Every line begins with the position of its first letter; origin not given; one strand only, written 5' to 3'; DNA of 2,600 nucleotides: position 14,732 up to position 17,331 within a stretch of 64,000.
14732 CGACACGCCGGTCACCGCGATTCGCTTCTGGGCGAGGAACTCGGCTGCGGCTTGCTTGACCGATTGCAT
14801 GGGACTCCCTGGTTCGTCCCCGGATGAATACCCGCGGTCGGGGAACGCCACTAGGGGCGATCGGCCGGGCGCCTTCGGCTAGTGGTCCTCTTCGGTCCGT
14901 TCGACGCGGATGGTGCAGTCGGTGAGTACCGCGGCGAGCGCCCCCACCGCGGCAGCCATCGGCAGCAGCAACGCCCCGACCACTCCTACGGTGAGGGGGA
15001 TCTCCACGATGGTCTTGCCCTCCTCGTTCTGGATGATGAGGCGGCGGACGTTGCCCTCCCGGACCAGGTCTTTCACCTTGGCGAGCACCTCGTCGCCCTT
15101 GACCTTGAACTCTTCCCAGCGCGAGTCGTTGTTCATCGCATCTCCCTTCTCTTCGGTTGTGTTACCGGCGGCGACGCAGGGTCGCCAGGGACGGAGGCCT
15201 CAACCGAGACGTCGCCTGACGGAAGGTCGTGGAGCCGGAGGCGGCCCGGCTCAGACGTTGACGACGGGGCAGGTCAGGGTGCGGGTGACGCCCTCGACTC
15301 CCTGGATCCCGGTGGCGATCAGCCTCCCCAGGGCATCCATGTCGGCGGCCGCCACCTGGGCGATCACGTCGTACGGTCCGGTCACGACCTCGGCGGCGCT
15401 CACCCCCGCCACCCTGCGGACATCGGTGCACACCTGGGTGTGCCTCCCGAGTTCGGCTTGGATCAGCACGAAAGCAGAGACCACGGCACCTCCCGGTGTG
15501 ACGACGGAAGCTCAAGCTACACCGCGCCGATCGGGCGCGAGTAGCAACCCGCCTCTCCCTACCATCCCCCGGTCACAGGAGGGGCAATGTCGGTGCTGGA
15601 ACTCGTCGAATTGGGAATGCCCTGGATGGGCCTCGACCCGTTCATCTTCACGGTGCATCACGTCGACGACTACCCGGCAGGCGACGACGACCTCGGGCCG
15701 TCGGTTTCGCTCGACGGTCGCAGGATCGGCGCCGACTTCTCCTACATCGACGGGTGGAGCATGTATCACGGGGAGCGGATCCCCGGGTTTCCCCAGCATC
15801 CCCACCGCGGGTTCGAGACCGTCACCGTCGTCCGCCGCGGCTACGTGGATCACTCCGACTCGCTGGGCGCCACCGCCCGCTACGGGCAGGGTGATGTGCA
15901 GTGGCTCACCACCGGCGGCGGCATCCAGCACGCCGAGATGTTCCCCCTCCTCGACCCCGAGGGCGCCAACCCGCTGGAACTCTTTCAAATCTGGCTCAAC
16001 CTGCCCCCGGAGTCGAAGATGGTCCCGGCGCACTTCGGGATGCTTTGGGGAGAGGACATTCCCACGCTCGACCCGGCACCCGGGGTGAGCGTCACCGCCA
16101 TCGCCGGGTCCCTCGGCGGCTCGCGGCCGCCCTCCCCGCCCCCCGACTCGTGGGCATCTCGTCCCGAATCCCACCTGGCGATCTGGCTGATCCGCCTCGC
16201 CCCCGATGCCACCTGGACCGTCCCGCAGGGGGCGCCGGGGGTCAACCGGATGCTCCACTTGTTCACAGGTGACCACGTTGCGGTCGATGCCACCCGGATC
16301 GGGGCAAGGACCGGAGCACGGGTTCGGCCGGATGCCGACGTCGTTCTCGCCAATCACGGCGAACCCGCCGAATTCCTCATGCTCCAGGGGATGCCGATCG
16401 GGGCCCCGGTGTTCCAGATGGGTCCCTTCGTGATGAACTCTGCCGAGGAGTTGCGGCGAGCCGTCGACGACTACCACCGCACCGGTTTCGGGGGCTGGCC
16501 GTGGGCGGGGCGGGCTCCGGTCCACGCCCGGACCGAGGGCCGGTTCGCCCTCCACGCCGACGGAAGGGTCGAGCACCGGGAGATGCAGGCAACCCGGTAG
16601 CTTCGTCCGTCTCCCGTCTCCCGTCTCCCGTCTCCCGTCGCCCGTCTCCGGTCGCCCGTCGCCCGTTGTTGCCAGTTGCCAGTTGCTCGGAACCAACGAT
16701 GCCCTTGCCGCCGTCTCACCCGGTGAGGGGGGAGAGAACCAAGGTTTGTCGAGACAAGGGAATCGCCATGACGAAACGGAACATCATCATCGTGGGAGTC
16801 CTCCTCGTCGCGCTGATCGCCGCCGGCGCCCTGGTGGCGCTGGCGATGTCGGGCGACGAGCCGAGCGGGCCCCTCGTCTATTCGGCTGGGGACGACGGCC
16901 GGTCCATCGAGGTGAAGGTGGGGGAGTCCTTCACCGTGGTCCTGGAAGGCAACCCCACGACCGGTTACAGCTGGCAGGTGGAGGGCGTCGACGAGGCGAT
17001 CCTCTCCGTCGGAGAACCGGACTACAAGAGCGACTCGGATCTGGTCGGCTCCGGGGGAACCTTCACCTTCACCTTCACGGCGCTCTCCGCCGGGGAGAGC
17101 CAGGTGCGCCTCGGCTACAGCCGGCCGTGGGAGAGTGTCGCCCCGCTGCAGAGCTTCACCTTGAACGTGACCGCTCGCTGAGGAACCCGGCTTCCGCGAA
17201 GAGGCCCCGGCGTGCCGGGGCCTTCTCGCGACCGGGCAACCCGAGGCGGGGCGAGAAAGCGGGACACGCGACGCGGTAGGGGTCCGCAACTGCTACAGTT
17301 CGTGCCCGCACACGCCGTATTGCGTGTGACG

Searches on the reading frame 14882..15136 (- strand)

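Call 7: search_protein_families(library=pfam, proteins=[window:14882-15136:-])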
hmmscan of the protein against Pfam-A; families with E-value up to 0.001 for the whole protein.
window:14882-15136:- (85 aa): 1 family
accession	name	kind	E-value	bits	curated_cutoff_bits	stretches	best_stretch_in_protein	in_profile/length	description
PF14242.11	DUF4342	-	5.2e-29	100.6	25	1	5-80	3-81/81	Domain of unknown function (DUF4342)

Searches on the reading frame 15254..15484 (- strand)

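Call 7: search_protein_families(library=pfam, proteins=[window:15254-15484:-])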
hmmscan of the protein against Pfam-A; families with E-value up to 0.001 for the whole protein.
window:15254-15484:- (77 aa): 1 family
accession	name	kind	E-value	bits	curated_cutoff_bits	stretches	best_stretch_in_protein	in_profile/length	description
PF01037.27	AsnC_trans_reg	-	1.4e-12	47.7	25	1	6-75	1-71/73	Lrp/AsnC ligand binding domain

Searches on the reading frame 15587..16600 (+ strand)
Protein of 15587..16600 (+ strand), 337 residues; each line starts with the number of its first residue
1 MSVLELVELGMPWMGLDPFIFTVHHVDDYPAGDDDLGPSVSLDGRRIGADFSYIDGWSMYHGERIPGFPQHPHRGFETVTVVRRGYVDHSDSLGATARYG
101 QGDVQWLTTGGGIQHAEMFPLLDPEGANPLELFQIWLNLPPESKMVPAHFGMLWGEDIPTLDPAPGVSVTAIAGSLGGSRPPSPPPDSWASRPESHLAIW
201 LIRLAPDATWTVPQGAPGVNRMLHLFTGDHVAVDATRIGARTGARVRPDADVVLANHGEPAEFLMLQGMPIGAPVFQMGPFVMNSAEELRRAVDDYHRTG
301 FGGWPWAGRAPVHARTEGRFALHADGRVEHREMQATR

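Call 7: search_protein_families(library=pfam, proteins=[window:15587-16597:+])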
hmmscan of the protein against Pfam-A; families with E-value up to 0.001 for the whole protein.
window:15587-16597:+ (337 aa): 2 families
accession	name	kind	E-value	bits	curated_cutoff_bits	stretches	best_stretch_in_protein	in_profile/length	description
PF02678.22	Pirin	-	1.7e-23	83.1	26.1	1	50-137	19-108/108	Pirin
PF05726.19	Pirin_C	-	6.8e-17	62.2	27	1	202-302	4-103/103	Pirin C-terminal cupin domain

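Call 11: find_encoding_contigs(protein=window:15587-16600:+, flank=5000, max_places=10)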
Protein window:15587-16600:+ (337 aa): 3 contigs read that carry it; 3 places shown.
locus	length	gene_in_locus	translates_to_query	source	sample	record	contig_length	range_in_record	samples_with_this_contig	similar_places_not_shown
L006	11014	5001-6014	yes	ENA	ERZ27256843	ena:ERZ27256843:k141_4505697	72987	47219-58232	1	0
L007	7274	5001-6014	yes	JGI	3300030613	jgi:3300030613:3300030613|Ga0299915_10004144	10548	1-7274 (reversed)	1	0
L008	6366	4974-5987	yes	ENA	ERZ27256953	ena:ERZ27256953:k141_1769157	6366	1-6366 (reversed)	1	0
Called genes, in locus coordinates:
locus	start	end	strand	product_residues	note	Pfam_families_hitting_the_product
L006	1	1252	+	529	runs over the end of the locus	-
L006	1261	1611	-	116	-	PF01451:LMWPc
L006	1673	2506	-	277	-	PF00296:Bac_luciferase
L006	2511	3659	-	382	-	PF00365:PFK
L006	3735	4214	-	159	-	PF02629:CoA_binding (weak), PF13380:CoA_binding_2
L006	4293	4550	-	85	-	PF14242:DUF4342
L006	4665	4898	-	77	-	PF01037:AsnC_trans_reg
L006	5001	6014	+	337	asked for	PF02678:Pirin, PF05726:Pirin_C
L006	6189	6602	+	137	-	PF09394:Inhibitor_I42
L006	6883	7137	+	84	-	PF00076:RRM_1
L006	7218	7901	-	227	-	PF06736:TMEM175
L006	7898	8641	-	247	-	-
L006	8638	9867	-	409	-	-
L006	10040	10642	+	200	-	PF13473:Cupredoxin_1 (weak)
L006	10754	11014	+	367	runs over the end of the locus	PF01855:POR_N, PF17147:PFOR_II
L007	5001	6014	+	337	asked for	PF02678:Pirin, PF05726:Pirin_C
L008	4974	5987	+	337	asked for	PF02678:Pirin, PF05726:Pirin_C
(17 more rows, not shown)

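Call 17: find_related_loci(query=window:15587-16597:+, collection=genome_contigs, flank=3000)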
Query window:15587-16597:+ (337 aa) in genome_contigs; peptide patterns used: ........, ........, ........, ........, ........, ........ (x = any residue, [..] = any of these).
598 stretches matched a pattern (row limit reached: there are more); 577 encode a relative of the query (tblastn E <= 1e-3); the best 80 are kept; 80 distinct loci.
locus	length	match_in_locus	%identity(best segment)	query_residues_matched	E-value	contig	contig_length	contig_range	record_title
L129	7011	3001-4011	88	1-337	0e+0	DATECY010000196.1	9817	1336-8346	MAG TPA_asm: Acidimicrobiia bacterium isolate SMAG_U8284 k141_2384449, whole genome shotgun sequence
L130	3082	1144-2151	78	2-337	0e+0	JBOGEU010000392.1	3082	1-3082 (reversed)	MAG: Acidimicrobiia bacterium isolate M3-S_maxbin2.bin.379 k127_4458643, whole genome shotgun sequence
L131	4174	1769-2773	77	2-336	0e+0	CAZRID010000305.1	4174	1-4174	MAG TPA_asm: uncultured Acidimicrobiaceae bacterium isolate SRP136066_co1_206 genome assembly, contig: NODE_40554_length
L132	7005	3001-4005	78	2-336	5e-176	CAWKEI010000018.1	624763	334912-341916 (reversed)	MAG: uncultured Acidobacteriota bacterium isolate MFD08497.bin.1.135 genome assembly, contig: contig_82557, whole genome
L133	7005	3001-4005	75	2-336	3e-172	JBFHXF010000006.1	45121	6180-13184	MAG: Acidimicrobiia bacterium isolate Mix_sand09.2021.07.Z.5 k141_2420833_length_45121_cov_14.3351, whole genome shotgun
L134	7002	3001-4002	76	3-336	3e-172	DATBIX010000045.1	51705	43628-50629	MAG TPA_asm: Acidimicrobiia bacterium isolate SMAG_U3905 k141_3296146, whole genome shotgun sequence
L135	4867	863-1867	76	3-337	7e-174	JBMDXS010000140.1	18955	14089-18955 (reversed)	MAG: Acidimicrobiia bacterium isolate FBaSoil1_17 FBaSoil1_contig140, whole genome shotgun sequence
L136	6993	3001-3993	75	3-333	5e-171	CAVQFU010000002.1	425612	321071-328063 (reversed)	MAG: uncultured Acidobacteriota bacterium isolate MFD06229.bin.2.168 genome assembly, contig: contig_23260, whole genome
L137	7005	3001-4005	76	3-337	2e-170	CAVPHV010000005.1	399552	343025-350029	MAG: uncultured Acidimicrobiia bacterium isolate MFD09964.bin.1.311 genome assembly, contig: contig_25686, whole genome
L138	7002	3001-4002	77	3-336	3e-170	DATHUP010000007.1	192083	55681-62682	MAG TPA_asm: Acidimicrobiia bacterium isolate SMAG_U16110 k141_183071, whole genome shotgun sequence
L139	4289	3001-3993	75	3-333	1e-172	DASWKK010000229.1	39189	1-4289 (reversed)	MAG TPA_asm: Acidimicrobiia bacterium isolate SMAG_U2920 k141_683373, whole genome shotgun sequence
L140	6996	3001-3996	75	2-333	3e-170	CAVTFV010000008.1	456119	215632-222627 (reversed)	MAG: uncultured Acidobacteriota bacterium isolate MFD09267.bin.1.163 genome assembly, contig: contig_5322, whole genome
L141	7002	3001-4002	75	3-336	7e-170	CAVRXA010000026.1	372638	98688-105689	MAG: uncultured Acidobacteriota bacterium isolate MFD06229.bin.2.134 genome assembly, contig: contig_8353, whole genome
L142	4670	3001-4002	75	3-336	1e-171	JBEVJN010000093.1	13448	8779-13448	MAG: Acidimicrobiia bacterium isolate T4R1BO.metabat2.227 T4R1BO.metabat2.227_k133_24711820, whole genome shotgun sequen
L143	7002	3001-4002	75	3-336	1e-169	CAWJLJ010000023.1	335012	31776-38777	MAG: uncultured Acidobacteriota bacterium isolate MFD05747.bin.2.102 genome assembly, contig: contig_511, whole genome s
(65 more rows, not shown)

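Call 58: list_cluster_members(proteins=[window:15587-16597:+, window:16768-17178:+])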
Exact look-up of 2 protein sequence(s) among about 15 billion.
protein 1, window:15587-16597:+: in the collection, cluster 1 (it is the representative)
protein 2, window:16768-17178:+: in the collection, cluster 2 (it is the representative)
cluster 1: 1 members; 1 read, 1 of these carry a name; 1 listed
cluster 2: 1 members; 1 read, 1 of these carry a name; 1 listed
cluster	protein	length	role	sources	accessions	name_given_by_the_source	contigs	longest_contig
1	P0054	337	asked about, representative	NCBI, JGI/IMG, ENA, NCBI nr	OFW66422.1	MAG: pirin [Actinobacteria bacterium RBG_16_68_21]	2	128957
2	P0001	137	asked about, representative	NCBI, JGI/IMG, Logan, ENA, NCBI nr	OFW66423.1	MAG: hypothetical protein A2Z12_05185 [Actinobacteria bacterium RBG_16_68_21]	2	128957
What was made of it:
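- Tried and rejected: More alleles through 90% protein clusters: none found (call 58).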

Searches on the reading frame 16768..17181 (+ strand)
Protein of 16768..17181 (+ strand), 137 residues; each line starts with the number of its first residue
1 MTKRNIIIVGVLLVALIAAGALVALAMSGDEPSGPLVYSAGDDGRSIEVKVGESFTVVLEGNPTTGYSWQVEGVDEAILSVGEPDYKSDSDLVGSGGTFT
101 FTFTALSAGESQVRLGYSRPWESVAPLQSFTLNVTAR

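Call 7: search_protein_families(library=pfam, proteins=[window:16768-17178:+])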
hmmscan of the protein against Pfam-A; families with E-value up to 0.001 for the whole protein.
window:16768-17178:+ (137 aa): 1 family
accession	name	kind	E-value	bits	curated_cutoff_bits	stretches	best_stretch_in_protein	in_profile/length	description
PF09394.16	Inhibitor_I42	-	4.1e-26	91.5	27.2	1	49-134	2-91/91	Chagasin family peptidase inhibitor I42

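Call 10: find_encoding_contigs(protein=window:16768-17181:+, flank=5000, max_places=10)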
Protein window:16768-17181:+ (137 aa): 5 contigs read that carry it; 5 places shown.
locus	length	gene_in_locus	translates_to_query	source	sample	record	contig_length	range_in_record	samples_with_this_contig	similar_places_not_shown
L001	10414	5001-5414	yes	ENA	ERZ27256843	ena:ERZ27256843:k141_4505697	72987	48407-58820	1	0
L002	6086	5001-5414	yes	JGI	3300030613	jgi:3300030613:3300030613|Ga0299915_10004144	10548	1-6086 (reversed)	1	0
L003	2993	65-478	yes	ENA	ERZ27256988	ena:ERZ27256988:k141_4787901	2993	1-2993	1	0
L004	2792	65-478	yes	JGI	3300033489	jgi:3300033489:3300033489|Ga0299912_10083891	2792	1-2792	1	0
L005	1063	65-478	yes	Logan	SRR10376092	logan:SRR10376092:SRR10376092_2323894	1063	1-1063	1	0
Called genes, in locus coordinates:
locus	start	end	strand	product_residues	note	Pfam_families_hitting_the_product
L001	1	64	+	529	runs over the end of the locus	-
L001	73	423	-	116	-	PF01451:LMWPc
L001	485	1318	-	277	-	PF00296:Bac_luciferase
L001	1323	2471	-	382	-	PF00365:PFK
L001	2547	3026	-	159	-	PF02629:CoA_binding (weak), PF13380:CoA_binding_2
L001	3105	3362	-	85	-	PF14242:DUF4342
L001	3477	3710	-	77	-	PF01037:AsnC_trans_reg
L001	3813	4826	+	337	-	PF02678:Pirin, PF05726:Pirin_C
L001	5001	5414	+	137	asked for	PF09394:Inhibitor_I42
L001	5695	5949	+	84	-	PF00076:RRM_1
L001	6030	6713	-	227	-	PF06736:TMEM175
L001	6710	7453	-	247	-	-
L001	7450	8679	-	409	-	-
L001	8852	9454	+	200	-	PF13473:Cupredoxin_1 (weak)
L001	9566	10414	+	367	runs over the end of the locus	PF01855:POR_N, PF17147:PFOR_II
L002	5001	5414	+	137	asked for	PF09394:Inhibitor_I42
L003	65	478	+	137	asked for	PF09394:Inhibitor_I42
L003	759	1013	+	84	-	PF00076:RRM_1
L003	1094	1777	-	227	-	PF06736:TMEM175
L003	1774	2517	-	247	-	-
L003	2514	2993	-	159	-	?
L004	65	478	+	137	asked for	PF09394:Inhibitor_I42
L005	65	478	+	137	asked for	PF09394:Inhibitor_I42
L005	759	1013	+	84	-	PF00076:RRM_1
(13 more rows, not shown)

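Call 23: find_homologous_proteins(query=window:16768-17178:+, max_evalue=1e-10)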
Query window:16768-17178:+ (137 aa): 53 proteins with E <= 1e-10 among 314 candidates.
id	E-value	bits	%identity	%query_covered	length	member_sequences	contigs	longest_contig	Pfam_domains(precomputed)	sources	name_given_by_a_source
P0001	2.5e-81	288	100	100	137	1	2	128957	PF09394.17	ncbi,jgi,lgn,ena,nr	ncbi:MAG: hypothetical protein A2Z12_05185 [Actinobacteria bacterium RBG_16_68_21]|nr:MAG: hypotheti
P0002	6.0e-81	287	99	100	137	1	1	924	PF09394.17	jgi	-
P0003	3.1e-67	242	82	100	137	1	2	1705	PF09394.17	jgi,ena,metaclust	metaclust:\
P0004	9.0e-51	189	64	99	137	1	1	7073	PF09394.17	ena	-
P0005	4.2e-50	187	63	98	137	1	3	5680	PF09394.17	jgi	jgi:predicted secreted protein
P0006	1.3e-49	185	61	99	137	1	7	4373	PF09394.17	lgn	-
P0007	1.3e-48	182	64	100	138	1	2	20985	PF09394.17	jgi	jgi:inhibitor of cysteine peptidase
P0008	1.4e-48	182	61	97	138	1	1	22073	PF09394.17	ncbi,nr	ncbi:MAG: protease inhibitor I42 family protein [Acidimicrobiia bacterium]|nr:protease inhibitor I42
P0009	1.8e-48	182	62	100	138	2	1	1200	PF09394.17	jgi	-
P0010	2.3e-47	178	61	100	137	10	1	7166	PF09394.17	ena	-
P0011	3.0e-46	174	59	99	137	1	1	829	PF09394.17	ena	-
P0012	4.1e-45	171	58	100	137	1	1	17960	PF09394.17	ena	-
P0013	7.6e-45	170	60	100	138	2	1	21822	PF09394.17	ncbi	-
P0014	7.5e-44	167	57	100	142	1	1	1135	PF09394.17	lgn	-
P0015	3.3e-42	161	56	99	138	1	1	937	PF09394.17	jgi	jgi:inhibitor of cysteine peptidase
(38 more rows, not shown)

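Call 24: find_encoding_contigs(protein=P0002, flank=2000, max_places=4)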
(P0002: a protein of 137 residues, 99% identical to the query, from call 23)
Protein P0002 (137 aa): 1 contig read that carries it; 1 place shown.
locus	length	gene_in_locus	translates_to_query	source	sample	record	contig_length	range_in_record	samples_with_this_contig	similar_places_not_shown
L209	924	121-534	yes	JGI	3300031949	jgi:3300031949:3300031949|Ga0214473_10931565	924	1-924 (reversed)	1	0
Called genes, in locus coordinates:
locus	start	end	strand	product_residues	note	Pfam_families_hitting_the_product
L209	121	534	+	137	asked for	PF09394:Inhibitor_I42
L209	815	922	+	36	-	?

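Call 25: find_encoding_contigs(protein=P0003, flank=2000, max_places=4)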
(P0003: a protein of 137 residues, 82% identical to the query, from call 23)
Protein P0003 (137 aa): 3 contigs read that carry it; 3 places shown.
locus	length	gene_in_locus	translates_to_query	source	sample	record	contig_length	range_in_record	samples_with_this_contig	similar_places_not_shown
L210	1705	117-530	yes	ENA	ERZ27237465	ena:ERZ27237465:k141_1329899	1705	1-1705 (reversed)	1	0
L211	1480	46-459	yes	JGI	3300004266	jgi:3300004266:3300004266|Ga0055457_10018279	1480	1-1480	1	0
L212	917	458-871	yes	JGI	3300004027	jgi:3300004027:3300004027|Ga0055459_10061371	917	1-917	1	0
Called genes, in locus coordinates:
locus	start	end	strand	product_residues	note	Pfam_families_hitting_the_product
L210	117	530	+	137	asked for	PF09394:Inhibitor_I42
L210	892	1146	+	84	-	PF00076:RRM_1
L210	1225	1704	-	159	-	?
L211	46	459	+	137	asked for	PF09394:Inhibitor_I42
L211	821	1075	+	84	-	PF00076:RRM_1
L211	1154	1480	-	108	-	?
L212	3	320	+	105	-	PF05726:Pirin_C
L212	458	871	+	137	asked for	PF09394:Inhibitor_I42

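Call 26: find_encoding_contigs(protein=P0004, flank=2000, max_places=3)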
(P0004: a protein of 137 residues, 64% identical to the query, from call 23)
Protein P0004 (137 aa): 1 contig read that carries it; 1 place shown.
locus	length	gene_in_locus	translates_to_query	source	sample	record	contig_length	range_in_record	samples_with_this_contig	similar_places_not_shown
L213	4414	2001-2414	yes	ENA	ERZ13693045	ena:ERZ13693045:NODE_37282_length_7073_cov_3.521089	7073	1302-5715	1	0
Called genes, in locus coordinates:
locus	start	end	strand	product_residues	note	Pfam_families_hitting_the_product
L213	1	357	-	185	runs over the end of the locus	PF01300:Sua5_yciO_yrdC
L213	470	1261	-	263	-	PF17827:PrmC_N (weak), PF00891:Methyltransf_2 (weak), PF01170:UPF0020 (weak), PF06325:PrmA (weak), PF05175:MTS, PF13847:Methyltransf_31, PF08241:Methyltransf_11, PF13649:Methyltransf_25, +1 more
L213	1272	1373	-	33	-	-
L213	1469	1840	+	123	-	PF00903:Glyoxalase (weak)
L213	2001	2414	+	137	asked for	PF09394:Inhibitor_I42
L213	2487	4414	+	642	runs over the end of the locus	PF12146:Hydrolase_4 (faint), PF20434:BD-FAE, PF00326:Peptidase_S9, PF01738:DLH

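Call 27: find_encoding_contigs(protein=P0007, flank=2000, max_places=3)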
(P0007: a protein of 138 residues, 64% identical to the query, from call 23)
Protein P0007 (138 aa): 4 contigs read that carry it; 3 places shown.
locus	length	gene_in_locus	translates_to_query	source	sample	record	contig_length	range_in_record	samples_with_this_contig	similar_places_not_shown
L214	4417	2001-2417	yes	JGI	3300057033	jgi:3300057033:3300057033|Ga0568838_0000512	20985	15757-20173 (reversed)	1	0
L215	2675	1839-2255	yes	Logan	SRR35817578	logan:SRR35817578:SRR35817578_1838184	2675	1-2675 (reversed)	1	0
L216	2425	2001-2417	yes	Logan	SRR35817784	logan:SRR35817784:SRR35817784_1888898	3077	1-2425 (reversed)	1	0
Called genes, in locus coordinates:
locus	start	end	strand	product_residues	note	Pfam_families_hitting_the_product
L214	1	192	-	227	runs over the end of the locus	PF13507:GATase_5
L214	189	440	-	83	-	PF02700:PurS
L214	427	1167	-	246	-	PF01259:SAICAR_synt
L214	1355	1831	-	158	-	PF02629:CoA_binding (faint), PF13380:CoA_binding_2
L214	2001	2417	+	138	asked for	PF09394:Inhibitor_I42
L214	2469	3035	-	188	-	-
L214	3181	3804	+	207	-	PF13473:Cupredoxin_1 (weak)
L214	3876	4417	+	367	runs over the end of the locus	PF01855:POR_N, PF17147:PFOR_II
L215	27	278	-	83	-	PF02700:PurS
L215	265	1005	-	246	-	PF01259:SAICAR_synt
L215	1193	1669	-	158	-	PF02629:CoA_binding (faint), PF13380:CoA_binding_2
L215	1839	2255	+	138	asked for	PF09394:Inhibitor_I42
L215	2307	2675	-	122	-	?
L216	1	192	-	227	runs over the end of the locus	PF13507:GATase_5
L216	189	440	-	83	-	PF02700:PurS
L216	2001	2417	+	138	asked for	PF09394:Inhibitor_I42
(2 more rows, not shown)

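Call 28: find_encoding_contigs(protein=P0008, flank=2000, max_places=3)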
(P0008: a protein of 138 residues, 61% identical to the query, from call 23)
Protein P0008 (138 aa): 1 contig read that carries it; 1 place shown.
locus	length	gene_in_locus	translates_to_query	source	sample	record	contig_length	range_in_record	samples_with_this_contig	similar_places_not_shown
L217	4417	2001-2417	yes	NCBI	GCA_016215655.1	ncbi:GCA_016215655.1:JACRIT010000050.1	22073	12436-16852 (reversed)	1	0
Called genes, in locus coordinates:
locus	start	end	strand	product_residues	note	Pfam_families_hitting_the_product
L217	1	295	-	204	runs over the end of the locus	-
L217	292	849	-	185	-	PF01300:Sua5_yciO_yrdC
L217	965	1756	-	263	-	PF17827:PrmC_N (weak), PF00891:Methyltransf_2 (weak), PF06325:PrmA (weak), PF05175:MTS, PF13847:Methyltransf_31, PF08241:Methyltransf_11 (weak), PF08242:Methyltransf_12 (weak), PF13649:Methyltransf_25, +1 more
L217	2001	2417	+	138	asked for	PF09394:Inhibitor_I42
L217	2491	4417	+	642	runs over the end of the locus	PF20434:BD-FAE, PF00326:Peptidase_S9, PF01738:DLH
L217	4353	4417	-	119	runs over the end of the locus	-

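Call 29: find_encoding_contigs(protein=P0012, flank=2000, max_places=3)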
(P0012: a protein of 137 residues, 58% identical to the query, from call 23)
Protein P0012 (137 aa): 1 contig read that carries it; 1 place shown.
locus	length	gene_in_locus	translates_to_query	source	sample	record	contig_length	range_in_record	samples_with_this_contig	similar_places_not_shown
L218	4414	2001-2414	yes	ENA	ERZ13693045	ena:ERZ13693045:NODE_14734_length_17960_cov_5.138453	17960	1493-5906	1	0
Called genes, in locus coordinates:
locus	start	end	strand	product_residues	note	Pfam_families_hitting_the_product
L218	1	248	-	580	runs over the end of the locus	?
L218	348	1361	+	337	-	PF02678:Pirin, PF05726:Pirin_C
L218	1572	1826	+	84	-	PF00076:RRM_1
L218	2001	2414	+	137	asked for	PF09394:Inhibitor_I42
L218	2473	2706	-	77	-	PF01037:AsnC_trans_reg, PF22482:AsnC_trans_reg_3 (weak)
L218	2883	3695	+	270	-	PF10340:Say1_Mug180, PF20434:BD-FAE (weak), PF07859:Abhydrolase_3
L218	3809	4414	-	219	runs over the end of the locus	PF06736:TMEM175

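Call 60: find_encoding_contigs(protein=P0005, flank=1500, max_places=2)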
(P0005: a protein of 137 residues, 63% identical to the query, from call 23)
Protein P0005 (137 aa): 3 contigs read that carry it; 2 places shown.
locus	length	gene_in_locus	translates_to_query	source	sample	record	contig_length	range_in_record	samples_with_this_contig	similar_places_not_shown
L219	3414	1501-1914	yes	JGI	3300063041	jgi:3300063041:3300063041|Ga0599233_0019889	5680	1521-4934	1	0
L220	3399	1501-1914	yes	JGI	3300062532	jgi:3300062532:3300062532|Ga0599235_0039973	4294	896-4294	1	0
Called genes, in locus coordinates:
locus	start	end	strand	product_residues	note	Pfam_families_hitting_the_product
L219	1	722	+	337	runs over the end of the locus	PF02678:Pirin, PF05726:Pirin_C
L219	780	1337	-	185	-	-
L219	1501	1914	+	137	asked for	PF09394:Inhibitor_I42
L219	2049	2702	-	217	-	PF06736:TMEM175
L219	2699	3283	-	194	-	PF09056:Phospholip_A2_3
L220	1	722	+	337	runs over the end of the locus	PF02678:Pirin, PF05726:Pirin_C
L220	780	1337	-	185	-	-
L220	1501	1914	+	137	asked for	PF09394:Inhibitor_I42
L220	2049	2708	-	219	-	PF06736:TMEM175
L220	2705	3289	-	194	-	PF09056:Phospholip_A2_3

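Call 61: find_encoding_contigs(protein=P0010, flank=1500, max_places=2)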
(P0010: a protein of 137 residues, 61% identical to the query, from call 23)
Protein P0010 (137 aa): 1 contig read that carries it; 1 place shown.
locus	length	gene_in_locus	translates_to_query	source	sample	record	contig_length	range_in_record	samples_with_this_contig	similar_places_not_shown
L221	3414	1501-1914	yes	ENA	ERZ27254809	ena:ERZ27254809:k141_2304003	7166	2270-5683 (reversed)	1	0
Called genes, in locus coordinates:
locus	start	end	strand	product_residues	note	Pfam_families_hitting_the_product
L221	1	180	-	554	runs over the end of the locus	?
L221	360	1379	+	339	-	PF02678:Pirin, PF05726:Pirin_C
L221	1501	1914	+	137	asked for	PF09394:Inhibitor_I42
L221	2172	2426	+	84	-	PF00076:RRM_1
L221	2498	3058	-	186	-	-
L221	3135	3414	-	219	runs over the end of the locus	PF06736:TMEM175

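Call 62: find_encoding_contigs(protein=P0013, flank=1500, max_places=2)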
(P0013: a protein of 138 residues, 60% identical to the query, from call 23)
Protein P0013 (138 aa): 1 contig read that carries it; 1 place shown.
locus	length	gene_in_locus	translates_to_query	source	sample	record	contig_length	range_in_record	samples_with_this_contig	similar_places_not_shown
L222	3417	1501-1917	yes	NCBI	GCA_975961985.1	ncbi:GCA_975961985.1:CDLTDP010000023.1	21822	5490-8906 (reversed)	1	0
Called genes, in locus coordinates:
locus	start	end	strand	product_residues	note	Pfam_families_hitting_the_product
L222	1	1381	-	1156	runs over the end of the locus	PF12773:DZR, PF13240:Zn_Ribbon_1 (weak), PF24463:DUF7577 (faint), PF00211:Guanylate_cyc, PF13191:AAA_16, PF13401:AAA_22 (faint)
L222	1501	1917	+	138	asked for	PF09394:Inhibitor_I42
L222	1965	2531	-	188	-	-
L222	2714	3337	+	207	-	PF13473:Cupredoxin_1 (faint)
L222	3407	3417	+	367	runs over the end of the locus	PF01855:POR_N, PF17147:PFOR_II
